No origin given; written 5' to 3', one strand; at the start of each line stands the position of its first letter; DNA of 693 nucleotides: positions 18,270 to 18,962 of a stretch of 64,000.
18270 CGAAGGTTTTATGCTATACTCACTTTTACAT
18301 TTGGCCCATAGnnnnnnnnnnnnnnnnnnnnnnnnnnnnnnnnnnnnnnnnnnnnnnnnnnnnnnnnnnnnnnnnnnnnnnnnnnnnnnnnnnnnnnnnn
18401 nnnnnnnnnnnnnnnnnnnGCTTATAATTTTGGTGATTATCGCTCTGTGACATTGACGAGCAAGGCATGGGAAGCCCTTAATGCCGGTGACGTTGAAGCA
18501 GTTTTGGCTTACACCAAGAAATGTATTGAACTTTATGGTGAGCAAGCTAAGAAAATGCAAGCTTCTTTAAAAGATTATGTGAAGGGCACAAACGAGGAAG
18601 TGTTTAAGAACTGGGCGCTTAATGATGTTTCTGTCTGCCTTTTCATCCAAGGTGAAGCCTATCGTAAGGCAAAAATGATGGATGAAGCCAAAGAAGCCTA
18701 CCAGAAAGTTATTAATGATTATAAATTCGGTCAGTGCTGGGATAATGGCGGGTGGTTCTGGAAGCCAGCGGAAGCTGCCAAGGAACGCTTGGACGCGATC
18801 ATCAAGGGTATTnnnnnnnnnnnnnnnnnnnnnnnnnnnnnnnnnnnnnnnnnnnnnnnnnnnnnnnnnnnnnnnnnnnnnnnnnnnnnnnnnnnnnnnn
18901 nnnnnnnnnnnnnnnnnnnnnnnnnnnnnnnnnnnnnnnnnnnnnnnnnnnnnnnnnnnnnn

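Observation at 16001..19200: Unannotated ~130-aa helical domain present three times across two adjacent secreted proteins, once fused to a glycoside hydrolase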

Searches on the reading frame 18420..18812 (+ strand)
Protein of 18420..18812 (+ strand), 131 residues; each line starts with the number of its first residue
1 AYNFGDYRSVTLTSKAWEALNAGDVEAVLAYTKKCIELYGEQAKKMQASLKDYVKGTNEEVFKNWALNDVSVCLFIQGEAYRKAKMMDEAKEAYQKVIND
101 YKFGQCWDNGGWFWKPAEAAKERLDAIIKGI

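Call 41: search_protein_families(library=pfam, alignment_id=A4, max_evalue=0.01)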
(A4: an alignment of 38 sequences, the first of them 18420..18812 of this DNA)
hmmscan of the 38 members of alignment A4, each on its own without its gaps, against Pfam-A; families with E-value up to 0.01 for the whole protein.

A. member 1, window:18420-18812:+ (131 aa): 4 families
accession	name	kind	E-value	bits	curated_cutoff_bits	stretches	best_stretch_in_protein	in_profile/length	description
PF13174.12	TPR_6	-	8.7e-07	29.6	26.3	1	73-101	2-30/33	Tetratricopeptide repeat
PF00515.34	TPR_1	-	1.3e-05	25.2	27.8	1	75-98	5-28/34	Tetratricopeptide repeat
PF07719.23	TPR_2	-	2.6e-05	24.5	27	1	73-98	3-28/34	Tetratricopeptide repeat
PF13181.12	TPR_8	-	0.00065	20.1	25.7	0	75-98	5-28/34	Tetratricopeptide repeat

B. families by the number of members that match (of 38 scanned): 10 families
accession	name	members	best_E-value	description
PF13174.12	TPR_6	35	8.7e-07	Tetratricopeptide repeat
PF07719.23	TPR_2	29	7.4e-06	Tetratricopeptide repeat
PF00515.34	TPR_1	20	1.2e-05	Tetratricopeptide repeat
PF13181.12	TPR_8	19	2.1e-05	Tetratricopeptide repeat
PF13428.12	TPR_14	6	1.4e-05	Tetratricopeptide repeat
PF09986.15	DUF2225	3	0.00043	Uncharacterized protein conserved in bacteria (DUF2225)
PF13424.12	TPR_12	2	0.0014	Tetratricopeptide repeat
PF25063.1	ARM_TT21_C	1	0.003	Tetratricopeptide repeat protein 21 C-terminal ARM domain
PF25051.1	WHD_MCM8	1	0.0086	MCM8 winged helix domain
PF13246.12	Cation_ATPase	1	0.0094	Cation transport ATPase (P-type)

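Call 44: search_protein_representatives(alignment_id=A4)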
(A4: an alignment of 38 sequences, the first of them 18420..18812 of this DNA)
Query: 38 sequences, 131 profile positions. Proteins with E-value up to 0.001 (for the whole library): 1326; up to 1e-10: 903; up to 1e-30: 180. The best 150 are listed.
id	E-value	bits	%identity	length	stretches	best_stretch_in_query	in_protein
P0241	1.6e-192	646.2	-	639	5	3-129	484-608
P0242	7.2e-189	634.4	-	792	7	2-127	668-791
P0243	7.2e-179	602.0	-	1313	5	2-129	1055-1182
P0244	7.7e-168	566.3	-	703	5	2-128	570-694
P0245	3.9e-166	560.8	-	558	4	2-129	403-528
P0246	4.4e-143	486.2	-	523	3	2-129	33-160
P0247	5.4e-137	466.5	-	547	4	2-129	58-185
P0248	8.6e-133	452.9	-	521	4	2-127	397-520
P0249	4.4e-132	450.6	-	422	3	2-129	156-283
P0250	6.2e-131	446.9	-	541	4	2-127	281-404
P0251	6.1e-126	430.8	-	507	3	2-129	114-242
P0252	2.1e-124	425.8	-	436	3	2-129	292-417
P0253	2.3e-120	412.7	-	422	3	2-129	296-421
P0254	7.5e-113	388.4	-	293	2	2-129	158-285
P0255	1.6e-108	374.5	-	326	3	2-129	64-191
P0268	1.2e-79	281.0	-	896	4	2-128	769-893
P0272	1.6e-74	264.5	-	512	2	2-130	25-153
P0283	7.7e-58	210.5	-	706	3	2-128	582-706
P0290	5.3e-51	188.3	-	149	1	3-124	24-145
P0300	1.8e-46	173.7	-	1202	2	7-121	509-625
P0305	1.0e-44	168.0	-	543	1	1-129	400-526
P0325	2.0e-41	157.4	-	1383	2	3-125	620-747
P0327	3.0e-40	153.6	-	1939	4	2-127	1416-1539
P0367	1.5e-35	138.3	-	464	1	3-129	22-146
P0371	3.3e-35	137.3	-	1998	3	13-123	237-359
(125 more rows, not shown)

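Call 45: search_protein_families(library=pfam, proteins=[P0243, P0268, P0300, P0325, P0327, P0371, P0283, P0272], max_evalue=0.001)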
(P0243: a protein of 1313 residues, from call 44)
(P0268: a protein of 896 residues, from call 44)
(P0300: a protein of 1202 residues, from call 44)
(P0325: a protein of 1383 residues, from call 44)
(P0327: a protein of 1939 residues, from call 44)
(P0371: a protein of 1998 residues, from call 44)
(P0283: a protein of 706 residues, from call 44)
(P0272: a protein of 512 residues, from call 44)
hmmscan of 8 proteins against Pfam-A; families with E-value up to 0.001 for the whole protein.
P0243 (1313 aa): 8 families
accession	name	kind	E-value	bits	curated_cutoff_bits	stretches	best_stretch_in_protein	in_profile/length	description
PF13174.12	TPR_6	-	3.1e-17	62.4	26.3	2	995-1023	2-30/33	Tetratricopeptide repeat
PF07719.23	TPR_2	-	5.8e-14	51.4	27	0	996-1021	4-29/34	Tetratricopeptide repeat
PF13181.12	TPR_8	-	4.8e-10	39.2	25.7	0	1126-1151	3-28/34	Tetratricopeptide repeat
PF13424.12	TPR_12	-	4.5e-09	36.8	30.1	0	992-1020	44-72/77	Tetratricopeptide repeat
PF00515.34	TPR_1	-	1.9e-07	31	27.8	0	996-1020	4-28/34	Tetratricopeptide repeat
PF13432.12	TPR_16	-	8.4e-06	26.6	32.7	0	1124-1152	31-59/65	Tetratricopeptide repeat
PF13428.12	TPR_14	-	4.9e-05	24.1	23.5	0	1126-1152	3-29/44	Tetratricopeptide repeat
PF13176.12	TPR_7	-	6e-05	23.3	27.9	0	1126-1150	1-25/36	Tetratricopeptide repeat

P0268 (896 aa): 6 families
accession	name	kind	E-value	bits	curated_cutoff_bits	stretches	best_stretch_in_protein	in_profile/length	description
PF13290.12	CHB_HEX_C_1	-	5e-18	65.2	22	1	140-201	1-63/67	Chitobiase/beta-hexosaminidase C-terminal domain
PF13287.12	Fn3_assoc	-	3.9e-16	59.3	23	1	151-203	1-54/59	Fn3 associated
PF07719.23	TPR_2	-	3.2e-07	30.4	27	0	836-860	1-25/34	Tetratricopeptide repeat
PF13181.12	TPR_8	-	1e-05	25.7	25.7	0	530-558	6-34/34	Tetratricopeptide repeat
PF13750.12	Big_3_3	-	3.7e-05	23.9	27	1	93-176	4-85/157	Bacterial Ig-like domain (group 3)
PF13174.12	TPR_6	-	6.7e-05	23.7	26.3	0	460-488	2-30/33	Tetratricopeptide repeat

P0300 (1202 aa): 6 families
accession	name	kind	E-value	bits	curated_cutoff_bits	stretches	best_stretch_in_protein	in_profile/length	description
PF13632.12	Glyco_trans_2_3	-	6.4e-18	65.7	27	1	867-1067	2-183/198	Glycosyl transferase family group 2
PF13641.12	Glyco_tranf_2_3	-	8.9e-14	52.5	27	1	849-1004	74-229/230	Glycosyltransferase like family 2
PF13506.12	Glyco_transf_21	-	1.8e-09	37.7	21.7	1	863-1003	30-173/174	Glycosyl transferase family 21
PF03552.20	Cellulose_synt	-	1e-06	28.1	24.7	1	960-1083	423-547/722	Cellulose synthase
PF13174.12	TPR_6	-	5.4e-05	24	26.3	0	449-477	2-30/33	Tetratricopeptide repeat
PF00535.33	Glycos_transf_2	-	0.00018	21.9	23.3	1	848-952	65-167/168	Glycosyl transferase family 2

P0325 (1383 aa): 3 families
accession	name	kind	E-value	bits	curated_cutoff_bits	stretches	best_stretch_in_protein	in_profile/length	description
PF05593.20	RHS_repeat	-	1.6e-09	38.4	22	0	293-331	1-36/38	RHS Repeat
PF13181.12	TPR_8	-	1.1e-06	28.7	25.7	0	629-658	4-33/34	Tetratricopeptide repeat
PF07719.23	TPR_2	-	1.2e-05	25.5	27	0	629-657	4-32/34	Tetratricopeptide repeat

P0327 (1939 aa): 5 families
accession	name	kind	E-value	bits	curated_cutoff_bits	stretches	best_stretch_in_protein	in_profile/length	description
PF13313.11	DUF4082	-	1.1e-13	51.8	28.4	2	1812-1925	14-138/143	Domain of unknown function (DUF4082)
PF05345.18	He_PIG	-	1.2e-10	42.1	24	1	1699-1784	1-95/96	Putative Ig domain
PF03198.20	Glyco_hydro_72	-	4.8e-07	29.8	25.9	0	502-646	115-257/314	Glucanosyltransferase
PF02836.23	Glyco_hydro_2_C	-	1.4e-05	24.8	21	1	497-643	100-217/302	Glycosyl hydrolases family 2, TIM barrel domain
PF24908.1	Ig_SIBA-E_2nd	-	0.00028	21.4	27.8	1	1704-1784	4-88/117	Integrin beta-like protein A-E, second Ig-like domain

P0371 (1998 aa): 2 families
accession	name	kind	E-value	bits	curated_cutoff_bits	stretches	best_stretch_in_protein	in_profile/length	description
PF13428.12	TPR_14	-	6e-08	33.1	23.5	0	311-342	5-36/44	Tetratricopeptide repeat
PF02836.23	Glyco_hydro_2_C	-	0.00087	18.9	21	0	1586-1699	115-213/302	Glycosyl hydrolases family 2, TIM barrel domain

P0283 (706 aa): 3 families
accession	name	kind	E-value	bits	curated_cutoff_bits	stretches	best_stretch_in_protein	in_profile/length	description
PF13174.12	TPR_6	-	1.6e-08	35.1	26.3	0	651-679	2-30/33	Tetratricopeptide repeat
PF07719.23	TPR_2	-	3.8e-05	23.9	27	0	651-677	3-29/34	Tetratricopeptide repeat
PF13424.12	TPR_12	-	0.00034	21.2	30.1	0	647-679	43-75/77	Tetratricopeptide repeat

P0272 (512 aa): 3 families
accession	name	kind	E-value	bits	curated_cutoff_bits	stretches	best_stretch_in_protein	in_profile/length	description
PF07719.23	TPR_2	-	9.3e-07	28.9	27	0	230-247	7-24/34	Tetratricopeptide repeat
PF13174.12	TPR_6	-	6.9e-06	26.8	26.3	0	101-124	7-30/33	Tetratricopeptide repeat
PF00515.34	TPR_1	-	0.00031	20.9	27.8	0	174-193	12-31/34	Tetratricopeptide repeat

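Call 46: find_related_loci(query=A4, collection=genome_contigs, flank=8000)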
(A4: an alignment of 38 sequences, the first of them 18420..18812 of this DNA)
Query A4 (131 aa) in genome_contigs; peptide patterns used: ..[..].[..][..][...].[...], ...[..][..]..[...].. (x = any residue, [..] = any of these).
599 stretches matched a pattern (row limit reached: there are more); 544 encode a relative of the query (tblastn E <= 1e-3); the best 80 are kept; 80 distinct loci.
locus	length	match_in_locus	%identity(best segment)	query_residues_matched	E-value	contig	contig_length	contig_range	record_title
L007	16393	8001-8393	98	1-131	7e-84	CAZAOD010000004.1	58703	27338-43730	MAG TPA_asm: uncultured Planctomycetales bacterium isolate binchicken_co173_225 genome assembly, contig: NODE_1782_lengt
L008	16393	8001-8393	79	1-131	4e-68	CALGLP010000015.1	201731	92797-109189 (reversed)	MAG TPA_asm: uncultured bacterium isolate SRR3330210_bin.157_CONCOCT_v1.1_MAG genome assembly, contig: ERZ724080.77, who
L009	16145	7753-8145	73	1-131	5e-66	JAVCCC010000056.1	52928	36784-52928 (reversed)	MAG: Candidatus Aceula lacicola isolate MAG_3300035698_1100 Ga0374944_044237, whole genome shotgun sequence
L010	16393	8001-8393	75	1-131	5e-66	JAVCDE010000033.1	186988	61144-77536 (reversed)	MAG: Candidatus Aceula meridiana isolate MAG_3300035698_985 Ga0374944_593006, whole genome shotgun sequence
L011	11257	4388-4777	75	1-130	6e-66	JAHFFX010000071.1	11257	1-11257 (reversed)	MAG: Candidatus Omnitrophota bacterium isolate nzgw301 NODE_10270_length_11258_cov_2.957978, whole genome shotgun sequen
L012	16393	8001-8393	71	1-131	2e-64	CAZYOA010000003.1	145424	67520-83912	MAG TPA_asm: uncultured Planctomycetales bacterium isolate binchicken_co181_631 genome assembly, contig: NODE_60_length_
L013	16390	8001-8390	75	1-130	1e-64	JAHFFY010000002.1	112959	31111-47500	MAG: Candidatus Omnitrophota bacterium isolate nzgw302 NODE_197_length_112960_cov_3.975071, whole genome shotgun sequenc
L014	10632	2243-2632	75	1-130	7e-64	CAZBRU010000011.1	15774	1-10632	MAG TPA_asm: uncultured Planctomycetales bacterium isolate ERP125453_co2_380 genome assembly, contig: NODE_1335_length_1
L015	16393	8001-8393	73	1-131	2e-63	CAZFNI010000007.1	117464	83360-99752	MAG TPA_asm: uncultured Planctomycetales bacterium isolate SRP342105_co1_465 genome assembly, contig: NODE_183_length_11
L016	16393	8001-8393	71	1-131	3e-62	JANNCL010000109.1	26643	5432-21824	MAG: Candidatus Omnitrophota bacterium isolate OTE_78_metabat_191 OTE_78_k141_3587354, whole genome shotgun sequence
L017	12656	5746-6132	74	1-130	3e-62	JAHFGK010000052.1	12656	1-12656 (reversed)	MAG: Candidatus Omnitrophota bacterium isolate nzgw313 NODE_7467_length_12657_cov_2.883137, whole genome shotgun sequenc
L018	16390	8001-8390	72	1-130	6e-62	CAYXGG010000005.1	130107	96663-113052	MAG TPA_asm: uncultured Planctomycetales bacterium isolate SRP150892_co2_491 genome assembly, contig: NODE_111_length_13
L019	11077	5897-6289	70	1-131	1e-61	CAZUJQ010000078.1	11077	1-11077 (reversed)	MAG TPA_asm: uncultured Planctomycetales bacterium isolate binchicken_co21_390 genome assembly, contig: NODE_4700_length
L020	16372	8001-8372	74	1-124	1e-61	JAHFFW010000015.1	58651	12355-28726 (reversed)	MAG: Candidatus Omnitrophota bacterium isolate nzgw300 NODE_120_length_58652_cov_6.638089, whole genome shotgun sequence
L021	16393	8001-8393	73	1-131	1e-61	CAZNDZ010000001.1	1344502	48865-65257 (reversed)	MAG TPA_asm: uncultured Planctomycetales bacterium isolate SRP219642_co4_309 genome assembly, contig: NODE_1_length_1344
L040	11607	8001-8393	69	1-131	8e-59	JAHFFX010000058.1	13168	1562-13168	MAG: Candidatus Omnitrophota bacterium isolate nzgw301 NODE_6990_length_13169_cov_3.021229, whole genome shotgun sequenc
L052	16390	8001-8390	68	1-130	1e-57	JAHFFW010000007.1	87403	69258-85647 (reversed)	MAG: Candidatus Omnitrophota bacterium isolate nzgw300 NODE_50_length_87404_cov_6.515404, whole genome shotgun sequence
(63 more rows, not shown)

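Call 52: list_cluster_members(proteins=[P0241, P0243, P0268, P0300, P0325, P0327, P0371, P0290, P0305, P0367])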
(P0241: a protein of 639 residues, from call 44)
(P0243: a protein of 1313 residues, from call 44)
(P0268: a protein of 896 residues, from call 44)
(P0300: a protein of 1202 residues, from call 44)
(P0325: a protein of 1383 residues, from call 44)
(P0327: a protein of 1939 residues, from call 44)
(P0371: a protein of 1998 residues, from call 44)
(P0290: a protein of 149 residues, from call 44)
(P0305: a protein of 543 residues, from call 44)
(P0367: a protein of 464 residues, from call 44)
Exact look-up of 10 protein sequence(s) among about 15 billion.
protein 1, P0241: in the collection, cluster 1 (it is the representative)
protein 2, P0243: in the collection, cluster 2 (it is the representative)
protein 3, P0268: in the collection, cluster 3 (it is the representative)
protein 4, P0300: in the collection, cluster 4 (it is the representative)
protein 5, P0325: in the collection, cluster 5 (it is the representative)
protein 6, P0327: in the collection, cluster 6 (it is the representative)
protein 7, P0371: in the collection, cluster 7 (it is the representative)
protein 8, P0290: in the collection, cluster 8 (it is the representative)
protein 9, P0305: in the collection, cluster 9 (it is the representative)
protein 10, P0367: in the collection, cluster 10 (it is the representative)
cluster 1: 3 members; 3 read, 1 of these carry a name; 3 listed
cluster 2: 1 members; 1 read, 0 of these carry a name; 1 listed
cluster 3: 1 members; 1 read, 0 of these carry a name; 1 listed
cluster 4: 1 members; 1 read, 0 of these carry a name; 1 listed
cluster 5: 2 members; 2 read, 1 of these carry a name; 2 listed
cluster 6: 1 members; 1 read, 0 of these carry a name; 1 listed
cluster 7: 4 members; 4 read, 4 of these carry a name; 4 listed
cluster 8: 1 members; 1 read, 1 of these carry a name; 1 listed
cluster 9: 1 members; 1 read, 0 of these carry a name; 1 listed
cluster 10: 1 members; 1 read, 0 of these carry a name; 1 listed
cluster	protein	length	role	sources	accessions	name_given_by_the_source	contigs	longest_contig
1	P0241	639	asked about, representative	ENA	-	-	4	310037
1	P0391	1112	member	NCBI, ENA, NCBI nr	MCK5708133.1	MAG: tetratricopeptide repeat protein [Candidatus Aureabacteria bacterium] | tetratricopeptide repeat protein [Candidatus Auribacterota bacterium]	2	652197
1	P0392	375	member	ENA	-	-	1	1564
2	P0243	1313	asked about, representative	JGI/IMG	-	-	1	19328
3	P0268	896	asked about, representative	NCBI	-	-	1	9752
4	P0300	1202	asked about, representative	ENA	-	-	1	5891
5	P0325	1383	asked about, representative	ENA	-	-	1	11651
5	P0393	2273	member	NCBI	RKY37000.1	MAG: hypothetical protein DRP78_02225, partial [Candidatus Omnitrophota bacterium]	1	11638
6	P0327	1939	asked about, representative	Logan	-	-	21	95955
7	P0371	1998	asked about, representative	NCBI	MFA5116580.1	MAG: hypothetical protein WC486_04775, partial [Candidatus Omnitrophota bacterium]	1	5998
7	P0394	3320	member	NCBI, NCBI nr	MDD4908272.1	MAG: hypothetical protein PHJ00_04335, partial [Candidatus Omnitrophica bacterium] | hypothetical protein [Candidatus Omnitrophota bacterium]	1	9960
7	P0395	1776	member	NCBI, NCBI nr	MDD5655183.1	MAG: hypothetical protein PHR91_06040, partial [Candidatus Omnitrophica bacterium] | hypothetical protein [Candidatus Omnitrophota bacterium]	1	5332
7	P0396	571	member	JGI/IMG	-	tetratricopeptide (TPR) repeat protein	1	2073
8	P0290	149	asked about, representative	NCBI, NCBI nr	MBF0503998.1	MAG: tetratricopeptide repeat protein [Candidatus Omnitrophica bacterium] | tetratricopeptide repeat protein [Candidatus Omnitrophota bacterium]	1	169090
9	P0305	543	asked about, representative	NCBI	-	-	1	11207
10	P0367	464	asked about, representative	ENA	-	-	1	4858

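Call 62: search_protein_families(library=pfam, proteins=[L052:1703-2869:+, L052:4201-4740:+, L052:4869-5372:+, L052:5382-7364:+, L052:7348-7776:+, L052:8939-9688:+, L052:9682-10269:+, L052:10514-11203:+, L052:11207-13120:+, L016:3922-7281:-], max_evalue=0.0001)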
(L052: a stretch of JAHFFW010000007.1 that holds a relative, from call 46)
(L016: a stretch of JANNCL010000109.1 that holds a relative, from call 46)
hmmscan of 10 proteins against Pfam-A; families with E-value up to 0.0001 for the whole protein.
L052:1703-2869:+ (388 aa): 1 family
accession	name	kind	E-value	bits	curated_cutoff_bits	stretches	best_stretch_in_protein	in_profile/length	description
PF04055.27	Radical_SAM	-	9.4e-19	68.6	29.5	1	108-260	4-163/166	Radical SAM superfamily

L052:4201-4740:+ (179 aa): 1 family
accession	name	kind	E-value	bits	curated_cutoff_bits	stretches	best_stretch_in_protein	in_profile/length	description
PF00080.25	Sod_Cu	-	3.1e-35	121.9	28.9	1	40-169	2-133/133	Copper/zinc superoxide dismutase (SODC)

L052:4869-5372:+ (167 aa): 1 family
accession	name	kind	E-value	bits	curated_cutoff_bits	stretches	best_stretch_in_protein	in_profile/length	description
PF00857.26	Isochorismatase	-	2.2e-24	86.9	27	1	21-144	31-174/175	Isochorismatase domain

L052:5382-7364:+ (660 aa): 3 families
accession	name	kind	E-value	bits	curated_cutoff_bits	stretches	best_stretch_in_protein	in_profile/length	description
PF00501.34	AMP-binding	-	1.5e-86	291.1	29.9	1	104-488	7-382/384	AMP-binding enzyme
PF13193.12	AMP-binding_C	-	1.5e-27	96.7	24.5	1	544-622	1-76/76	AMP-binding enzyme C-terminal domain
PF16177.11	ACAS_N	-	9.2e-20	70.7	27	1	44-96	2-55/55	Acetyl-coenzyme A synthetase N-terminus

L052:7348-7776:+ (142 aa): 1 family
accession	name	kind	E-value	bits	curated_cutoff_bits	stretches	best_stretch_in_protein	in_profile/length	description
PF00072.30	Response_reg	-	2.8e-26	92.3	30.2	1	22-133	1-111/111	Response regulator receiver domain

L052:8939-9688:+ (249 aa): 2 families
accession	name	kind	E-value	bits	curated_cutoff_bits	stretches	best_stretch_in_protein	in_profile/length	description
PF02146.23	SIR2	-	1.7e-50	171.9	24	1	27-201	1-180/180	Sir2 family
PF00205.28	TPP_enzyme_M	-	8.7e-05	22.7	30.4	0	178-242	69-136/137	Thiamine pyrophosphate enzyme, central domain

L052:9682-10269:+ (195 aa): 1 family
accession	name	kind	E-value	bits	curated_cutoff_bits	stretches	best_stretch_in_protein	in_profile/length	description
PF01161.25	PBP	-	1.6e-42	145.5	24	1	62-190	2-135/135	Phosphatidylethanolamine-binding protein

L052:10514-11203:+ (229 aa): 1 family
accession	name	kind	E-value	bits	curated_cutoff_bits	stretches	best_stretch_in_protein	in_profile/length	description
PF01127.27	Sdh_cyt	-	9.3e-07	29.4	25.8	1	102-188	19-98/122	Succinate dehydrogenase/Fumarate reductase transmembrane subunit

L052:11207-13120:+ (637 aa): 5 families
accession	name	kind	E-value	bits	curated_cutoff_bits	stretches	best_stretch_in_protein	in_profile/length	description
PF00890.30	FAD_binding_2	-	5.8e-53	181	20.4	1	36-441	2-414/414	FAD binding domain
PF02910.25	Succ_DH_flav_C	-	3.9e-34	117.8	20.8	1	502-636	1-130/130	Fumarate reductase flavoprotein C-term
PF01266.30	DAO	-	3.9e-09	36.9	27.9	1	36-142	2-90/353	FAD dependent oxidoreductase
PF07992.20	Pyr_redox_2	-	1.4e-05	25.1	26.1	0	35-236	2-117/291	Pyridine nucleotide-disulphide oxidoreductase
PF01134.28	GIDA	-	2.9e-05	23.8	22.1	0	36-62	2-28/391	Glucose inhibited division protein A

L016:3922-7281:- (1119 aa): 6 families
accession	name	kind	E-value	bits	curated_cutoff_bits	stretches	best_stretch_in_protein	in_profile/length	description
PF18998.6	Flg_new_2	-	5.8e-46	154.8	23.6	3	783-851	1-70/73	Divergent InlB B-repeat domain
PF22352.2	K319L-like_PKD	-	2.1e-35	121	27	3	697-778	1-84/84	K319L-like, PKD domain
PF18911.6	PKD_4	-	2.4e-18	66.4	27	2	691-771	2-76/85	PKD domain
PF00801.26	PKD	-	6.3e-14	52.2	23.5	1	710-774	18-76/80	PKD domain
PF09479.16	Flg_new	-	6.5e-09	36.2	27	0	623-687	1-64/65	Listeria-Bacteroides repeat domain (List_Bact_rpt)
PF00112.29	Peptidase_C1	-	1.9e-05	25.3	20.7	0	321-376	162-205/220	Papain family cysteine protease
